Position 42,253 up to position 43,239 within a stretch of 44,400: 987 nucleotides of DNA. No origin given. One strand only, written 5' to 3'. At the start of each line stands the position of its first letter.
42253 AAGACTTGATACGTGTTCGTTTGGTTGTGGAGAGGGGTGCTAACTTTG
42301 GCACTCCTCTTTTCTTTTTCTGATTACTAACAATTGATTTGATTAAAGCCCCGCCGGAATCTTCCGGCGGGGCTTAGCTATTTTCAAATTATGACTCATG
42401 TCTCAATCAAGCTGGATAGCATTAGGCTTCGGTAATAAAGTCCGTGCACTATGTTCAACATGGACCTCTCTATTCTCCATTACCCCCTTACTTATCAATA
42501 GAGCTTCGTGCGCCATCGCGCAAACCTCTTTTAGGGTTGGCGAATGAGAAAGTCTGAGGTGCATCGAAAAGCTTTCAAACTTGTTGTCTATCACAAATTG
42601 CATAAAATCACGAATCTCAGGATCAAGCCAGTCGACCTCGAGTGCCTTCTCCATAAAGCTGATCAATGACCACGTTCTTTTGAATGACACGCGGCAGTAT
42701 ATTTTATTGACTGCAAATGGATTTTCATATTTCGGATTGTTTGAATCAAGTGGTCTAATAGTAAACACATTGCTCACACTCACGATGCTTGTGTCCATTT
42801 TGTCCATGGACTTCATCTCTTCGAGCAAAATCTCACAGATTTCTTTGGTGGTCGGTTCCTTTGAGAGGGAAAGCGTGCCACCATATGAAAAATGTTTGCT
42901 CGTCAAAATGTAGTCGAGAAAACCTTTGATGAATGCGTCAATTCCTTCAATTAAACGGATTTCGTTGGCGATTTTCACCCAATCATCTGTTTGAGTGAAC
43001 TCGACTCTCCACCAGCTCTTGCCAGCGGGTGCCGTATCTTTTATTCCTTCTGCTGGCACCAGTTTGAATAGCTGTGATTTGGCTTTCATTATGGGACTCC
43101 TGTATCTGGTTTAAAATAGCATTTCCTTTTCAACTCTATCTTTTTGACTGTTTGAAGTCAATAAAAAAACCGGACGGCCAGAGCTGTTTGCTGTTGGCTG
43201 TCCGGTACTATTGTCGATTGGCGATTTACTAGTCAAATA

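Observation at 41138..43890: Four-gene orphan islet of independently transcribed genes with no recognisable domains: candidate uncharacterised system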

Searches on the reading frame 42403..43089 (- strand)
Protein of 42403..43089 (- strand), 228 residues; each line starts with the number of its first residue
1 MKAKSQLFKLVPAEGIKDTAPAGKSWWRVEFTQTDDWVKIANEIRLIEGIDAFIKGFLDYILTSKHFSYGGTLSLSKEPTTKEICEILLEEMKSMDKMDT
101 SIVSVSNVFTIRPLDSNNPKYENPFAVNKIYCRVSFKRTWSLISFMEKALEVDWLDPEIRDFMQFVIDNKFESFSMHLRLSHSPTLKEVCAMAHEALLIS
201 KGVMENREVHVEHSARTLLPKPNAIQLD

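Call 4: search_protein_families(library=pfam, proteins=[window:42403-43089:-], max_evalue=1)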
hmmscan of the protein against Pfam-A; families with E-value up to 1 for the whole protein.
window:42403-43089:- (228 aa): 2 families
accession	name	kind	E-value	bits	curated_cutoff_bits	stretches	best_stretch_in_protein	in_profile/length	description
PF03801.18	Ndc80_HEC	-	0.065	13.4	25.1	0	159-192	44-76/147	HEC/Ndc80p family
PF06918.19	DUF1280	-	0.14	12.2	25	0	137-207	7-77/220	Protein of unknown function (DUF1280)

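Call 6: search_protein_families(library=phrogs, proteins=[window:42403-43089:-], max_evalue=0.1)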
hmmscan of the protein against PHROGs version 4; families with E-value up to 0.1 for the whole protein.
window:42403-43089:- (228 aa): 0 families

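Call 7: search_protein_families(library=padloc, proteins=[window:42403-43089:-], max_evalue=0.1)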
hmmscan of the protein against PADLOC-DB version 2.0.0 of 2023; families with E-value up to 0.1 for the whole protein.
window:42403-43089:- (228 aa): 0 families

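Call 8: search_protein_families(library=ncbifam, proteins=[window:42403-43089:-], max_evalue=0.1)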
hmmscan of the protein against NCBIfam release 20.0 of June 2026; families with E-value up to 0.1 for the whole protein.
window:42403-43089:- (228 aa): 0 families

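Call 12: find_homologous_proteins(query=window:42403-43089:-)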
Query window:42403-43089:- (228 aa): 3 proteins with E <= 0.001 among 168 candidates.
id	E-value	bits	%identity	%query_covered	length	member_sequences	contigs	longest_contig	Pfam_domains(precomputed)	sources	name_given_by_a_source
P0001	6.3e-149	511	100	100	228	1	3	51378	-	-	-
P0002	1.8e-129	448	86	100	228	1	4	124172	-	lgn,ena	-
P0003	2.7e-86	307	59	100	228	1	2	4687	-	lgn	-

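Call 15: find_encoding_contigs(protein=P0002, flank=10000, max_places=6)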
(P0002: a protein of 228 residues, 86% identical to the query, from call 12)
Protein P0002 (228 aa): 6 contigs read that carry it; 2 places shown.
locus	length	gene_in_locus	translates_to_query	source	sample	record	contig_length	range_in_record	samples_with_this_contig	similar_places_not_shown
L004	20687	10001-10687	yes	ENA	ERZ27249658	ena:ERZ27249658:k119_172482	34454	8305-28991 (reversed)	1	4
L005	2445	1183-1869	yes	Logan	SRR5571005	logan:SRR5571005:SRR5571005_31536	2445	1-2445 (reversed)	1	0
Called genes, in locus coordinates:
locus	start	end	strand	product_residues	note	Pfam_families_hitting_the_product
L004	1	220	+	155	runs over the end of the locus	-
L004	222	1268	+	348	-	PF00512:HisKA, PF02518:HATPase_c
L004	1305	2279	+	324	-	PF00579:tRNA-synt_1b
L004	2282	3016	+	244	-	PF02616:SMC_ScpA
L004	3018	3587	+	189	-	PF04079:SMC_ScpB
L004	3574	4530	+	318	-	PF00768:Peptidase_S11, PF13354:Beta-lactamase2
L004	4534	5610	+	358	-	PF00953:Glycos_transf_4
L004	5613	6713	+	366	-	PF01098:FTSW_RODA_SPOVE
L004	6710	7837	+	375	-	PF03033:Glyco_transf_28, PF04101:Glyco_tran_28_C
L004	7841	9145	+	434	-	PF26022:CC_Liprin_beta (weak), PF01551:Peptidase_M23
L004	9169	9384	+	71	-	-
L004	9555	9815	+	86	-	-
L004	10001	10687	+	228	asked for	-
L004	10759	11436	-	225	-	-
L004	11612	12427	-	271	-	-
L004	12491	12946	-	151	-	-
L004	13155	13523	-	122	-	-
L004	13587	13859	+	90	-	PF01016:Ribosomal_L27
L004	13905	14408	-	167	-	PF13302:Acetyltransf_3, PF13420:Acetyltransf_4 (weak), PF13523:Acetyltransf_8 (weak), PF00583:Acetyltransf_1, PF13508:Acetyltransf_7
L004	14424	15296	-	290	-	-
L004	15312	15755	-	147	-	PF01281:Ribosomal_L9_N, PF03948:Ribosomal_L9_C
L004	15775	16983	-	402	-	PF00595:PDZ, PF13180:PDZ_2, PF17820:PDZ_6, PF03572:Peptidase_S41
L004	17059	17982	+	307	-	PF01544:CorA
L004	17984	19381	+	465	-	PF01406:tRNA-synt_1e, PF09334:tRNA-synt_1g (faint), PF09190:DALR_2 (weak)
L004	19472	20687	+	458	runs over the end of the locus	PF00772:DnaB, PF13481:AAA_25, PF03796:DnaB_C, PF06745:ATPase (faint)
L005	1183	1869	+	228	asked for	-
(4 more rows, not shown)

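Call 16: find_encoding_contigs(protein=P0003, flank=10000, max_places=6)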
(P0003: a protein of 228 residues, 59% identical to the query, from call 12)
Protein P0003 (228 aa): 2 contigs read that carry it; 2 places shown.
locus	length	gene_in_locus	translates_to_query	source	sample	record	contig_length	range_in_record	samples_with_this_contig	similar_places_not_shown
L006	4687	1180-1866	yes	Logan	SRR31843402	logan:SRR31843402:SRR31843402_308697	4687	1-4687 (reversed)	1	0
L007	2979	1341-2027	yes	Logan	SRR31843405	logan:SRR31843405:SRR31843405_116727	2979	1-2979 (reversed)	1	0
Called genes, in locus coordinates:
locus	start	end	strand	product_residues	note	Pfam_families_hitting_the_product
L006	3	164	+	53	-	?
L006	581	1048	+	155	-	-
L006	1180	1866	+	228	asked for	-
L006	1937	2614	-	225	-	-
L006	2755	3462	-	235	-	-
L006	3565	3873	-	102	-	-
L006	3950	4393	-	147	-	-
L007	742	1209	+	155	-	-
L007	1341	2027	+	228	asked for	-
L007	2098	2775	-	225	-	-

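Call 40: predict_structure(alignment_id=A2)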
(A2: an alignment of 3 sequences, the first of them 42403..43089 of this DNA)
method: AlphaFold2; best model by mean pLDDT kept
length: 228 residues; sequences in the alignment: 3
mean_pLDDT: 68.6   pTM: 0.50
mean pLDDT of the five models: 68.6, 66.6, 60.7, 57.6, 56.9
residues with pLDDT >= 90: 0; 70-90: 129; 50-70: 65; < 50: 34
segments of 3 or more residues with pLDDT < 50: 99-101, 200-228
pLDDT, mean of each block of 10 residues (from residue 1): 66 67 80 78 87 86 66 80 82 59 62 65 55 71 76 82 78 69 76 70 44 38 34
secondary structure, 60 per line:
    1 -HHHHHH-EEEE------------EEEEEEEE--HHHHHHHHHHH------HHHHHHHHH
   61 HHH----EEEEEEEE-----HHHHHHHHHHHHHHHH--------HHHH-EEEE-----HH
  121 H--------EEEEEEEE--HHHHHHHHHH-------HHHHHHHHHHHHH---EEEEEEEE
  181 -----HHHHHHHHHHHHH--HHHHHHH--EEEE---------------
elements in order: H2-7 E9-12 E25-32 H35-45 H52-63 E68-75 H81-96 H105-108 E110-113 E130-137 H140-149 H157-169 E173-180 H186-198 H201-207 E210-213

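Call 45: fold_search(model_id=the predicted structure, library=pdb)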
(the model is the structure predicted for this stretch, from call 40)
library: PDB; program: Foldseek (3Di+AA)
matches with E <= 10: 64; with E <= 0.001: 0
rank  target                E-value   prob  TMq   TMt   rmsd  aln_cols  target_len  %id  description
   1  6gre_A                2.0e-01  0.08  0.14  0.15  19.8       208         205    6  Crystal structure of the tandem DUF26 ectodomain from the Arabidopsis thaliana cysteine-rich receptor-like protein PDL (released 2018-12-26)
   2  6gre_B                6.4e-01  0.05  0.14  0.15  19.8       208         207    4  Crystal structure of the tandem DUF26 ectodomain from the Arabidopsis thaliana cysteine-rich receptor-like protein PDL (released 2018-12-26)
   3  7vmw_B                7.6e-01  0.08  0.18  0.15  16.4       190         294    7  Crystal structure of LimF prenyltransferase bound with a peptide substrate and GSPP (released 2022-08-03)
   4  9mkb_AB               9.0e-01  0.03  0.10  0.08  22.2       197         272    8  Structure of the bacteriophage T4 portal-neck-tail complex (released 2025-12-24)
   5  6grf_B                1.2e+00  0.03  0.13  0.13  20.4       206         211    5  Crystal structure of the tandem DUF26 ectodomain from the Arabidopsis thaliana cysteine-rich receptor-like protein PDL (released 2018-12-19)
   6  4xkk                  1.8e+00  0.01  0.10  0.10  19.9       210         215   10  Crystal structure of N-terminal domain of Hsp90 from Dictyostelium discoideum (released 2015-01-28)
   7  5ynt_B                1.9e+00  0.03  0.17  0.13  17.5       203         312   12  Crystal structure of an aromatic prenyltransferase FAMD1 from Fischerella ambigua UTEX 1903 (released 2018-08-29)
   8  7z4y_B                2.0e+00  0.03  0.17  0.06  16.3       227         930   10  Human NEXT dimer - overall reconstruction of the core complex (released 2022-06-22)
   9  3r5d_C                2.1e+00  0.08  0.16  0.12   9.8        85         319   18  Pseudomonas aeruginosa DapD (PA3666) apoprotein (released 2012-01-25)
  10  4zy8_B                2.2e+00  0.02  0.12  0.18  17.8       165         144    9  K. lactis Lst4 longin domain (released 2016-04-13)
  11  5ynv_A                2.5e+00  0.03  0.15  0.13  17.3       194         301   11  Crystal structure of an aromatic prenyltransferase FAMD1 from Fischerella ambigua UTEX 1903 in complex with DMASPP (released 2018-08-29)
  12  4bg2_A                2.6e+00  0.04  0.16  0.13  15.4       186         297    8  X-ray Crystal Structure of PatF from Prochloron didemni (released 2013-04-03)
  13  4ee7_A                2.6e+00  0.03  0.18  0.15  15.5       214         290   11  Crystal Structure of the Novel Phenazine Prenyltransferase EpzP in complex with S-thiolodiphosphate (methylated) (released 2012-11-14)
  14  4ee6_B                2.6e+00  0.03  0.18  0.15  15.4       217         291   11  Crystal Structure of the Novel Phenazine Prenyltransferase EpzP (methylated) (released 2012-11-14)
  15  5y72_B                2.8e+00  0.02  0.15  0.13  17.6       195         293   12  DMSPP Bound AmbP3 (released 2018-07-18)
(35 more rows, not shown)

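Call 49: find_related_loci(query=A2, collection=viral_contigs, flank=10000)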
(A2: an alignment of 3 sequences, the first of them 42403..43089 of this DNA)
Query A2 (228 aa) in viral_contigs; peptide patterns used: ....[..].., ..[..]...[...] (x = any residue, [..] = any of these).
45 stretches matched a pattern, but none encodes a relative of the query by tblastn (E <= 1e-3).

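Call 58: search_solved_structures(query=A2, max_evalue=5)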
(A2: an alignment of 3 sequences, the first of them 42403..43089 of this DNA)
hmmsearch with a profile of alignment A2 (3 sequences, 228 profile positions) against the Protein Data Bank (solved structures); distinct sequences matched with E-value up to 5: 5.
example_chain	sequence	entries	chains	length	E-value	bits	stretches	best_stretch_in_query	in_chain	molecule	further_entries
6xiu_A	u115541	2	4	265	0.026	17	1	65-126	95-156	Regulatory protein Rns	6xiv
9ca5_A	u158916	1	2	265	0.026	17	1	65-126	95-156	AraC-family, transcriptional regulator Rns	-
9ca6_A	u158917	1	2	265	0.026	17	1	65-126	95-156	Regulatory protein Rns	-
8vrq_A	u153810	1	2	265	0.027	16.9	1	68-127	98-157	Regulatory protein Rns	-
8vst_A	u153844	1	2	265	0.027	16.9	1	68-127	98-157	Regulatory protein Rns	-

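Call 70: fold_search(model_id=the predicted structure, library=viral)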
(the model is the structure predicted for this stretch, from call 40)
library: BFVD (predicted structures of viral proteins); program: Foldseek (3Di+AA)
matches with E <= 10: 261; with E <= 0.001: 0
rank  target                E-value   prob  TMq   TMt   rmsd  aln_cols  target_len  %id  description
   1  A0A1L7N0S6            2.1e-01  0.06  0.13  0.09  21.4       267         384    9  Uncharacterized protein [Ralstonia phage RP12]
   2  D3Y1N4                2.4e-01  0.41  0.16  0.22   7.5        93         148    4  Replication enhancer protein [Cotton leaf curl Kokhran virus]
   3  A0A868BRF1            2.6e-01  0.41  0.16  0.33   9.9        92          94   12  (no name in the UniProt tables at hand)
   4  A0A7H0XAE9            3.4e-01  0.05  0.12  0.09  16.5       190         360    8  (no name in the UniProt tables at hand)
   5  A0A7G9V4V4            3.6e-01  0.08  0.13  0.12  12.2       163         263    6  (no name in the UniProt tables at hand)
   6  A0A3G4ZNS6            4.8e-01  0.04  0.11  0.04  17.1       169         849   10  ATP-dependent endonuclease [Terrestrivirus sp.]
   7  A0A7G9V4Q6            6.0e-01  0.06  0.15  0.17  13.9       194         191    8  (no name in the UniProt tables at hand)
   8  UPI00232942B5         6.3e-01  0.04  0.17  0.10  15.9       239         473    9  (no name look-up for this kind of identifier)
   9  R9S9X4                7.1e-01  0.10  0.13  0.18  14.8       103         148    7  Replication enhancer protein [Tomato bright yellow mottle virus]
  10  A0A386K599            7.5e-01  0.06  0.14  0.13  22.5       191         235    6  Uncharacterized protein [Dickeya phage vB_DsoM_JA11]
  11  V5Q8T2                7.9e-01  0.51  0.21  0.24   4.1        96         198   11  Uncharacterized protein [Xylella phage Salvo]
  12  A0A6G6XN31            7.9e-01  0.16  0.14  0.27  10.0        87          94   18  (no name in the UniProt tables at hand)
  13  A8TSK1                9.4e-01  0.06  0.17  0.20  17.0       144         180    8  Spike glycoprotein (Fragment) [Zaire ebolavirus]
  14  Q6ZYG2                9.4e-01  0.02  0.10  0.11  16.6       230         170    7  Uncharacterized protein [Pyrobaculum spherical virus (isolate United States/Yellowstone)]
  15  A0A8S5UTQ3            1.1e+00  0.03  0.15  0.16  22.4       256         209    7  Uncharacterized protein [Myoviridae sp. ctYA416]
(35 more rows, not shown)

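Call 88: search_dna_similar(query=window:42403-43089:-, collection=phages, mode=protein, max_evalue=0.01, max_rows=5)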
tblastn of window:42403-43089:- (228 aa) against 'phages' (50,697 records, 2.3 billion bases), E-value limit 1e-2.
No match.

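Call 91: search_dna_similar(query=window:42403-43089:-, collection=plasmids, mode=protein, max_evalue=0.01, max_rows=5)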
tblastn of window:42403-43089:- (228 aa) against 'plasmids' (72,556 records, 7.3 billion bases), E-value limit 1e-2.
No match.

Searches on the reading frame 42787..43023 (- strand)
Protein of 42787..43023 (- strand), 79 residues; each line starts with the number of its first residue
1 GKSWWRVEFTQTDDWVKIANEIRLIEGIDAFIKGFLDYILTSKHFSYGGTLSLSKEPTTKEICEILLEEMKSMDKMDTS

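Call 79: search_solved_structures(query=A10, max_evalue=10)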
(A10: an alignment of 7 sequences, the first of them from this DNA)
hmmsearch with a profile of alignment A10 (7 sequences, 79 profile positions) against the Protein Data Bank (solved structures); distinct sequences matched with E-value up to 10: 2.
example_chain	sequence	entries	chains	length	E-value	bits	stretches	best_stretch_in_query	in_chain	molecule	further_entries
4gdk_A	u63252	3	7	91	0.48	13.5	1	14-57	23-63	Ubiquitin-like protein ATG12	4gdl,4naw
1p99_A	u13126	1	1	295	0.75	12.9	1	7-43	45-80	Hypothetical protein PG110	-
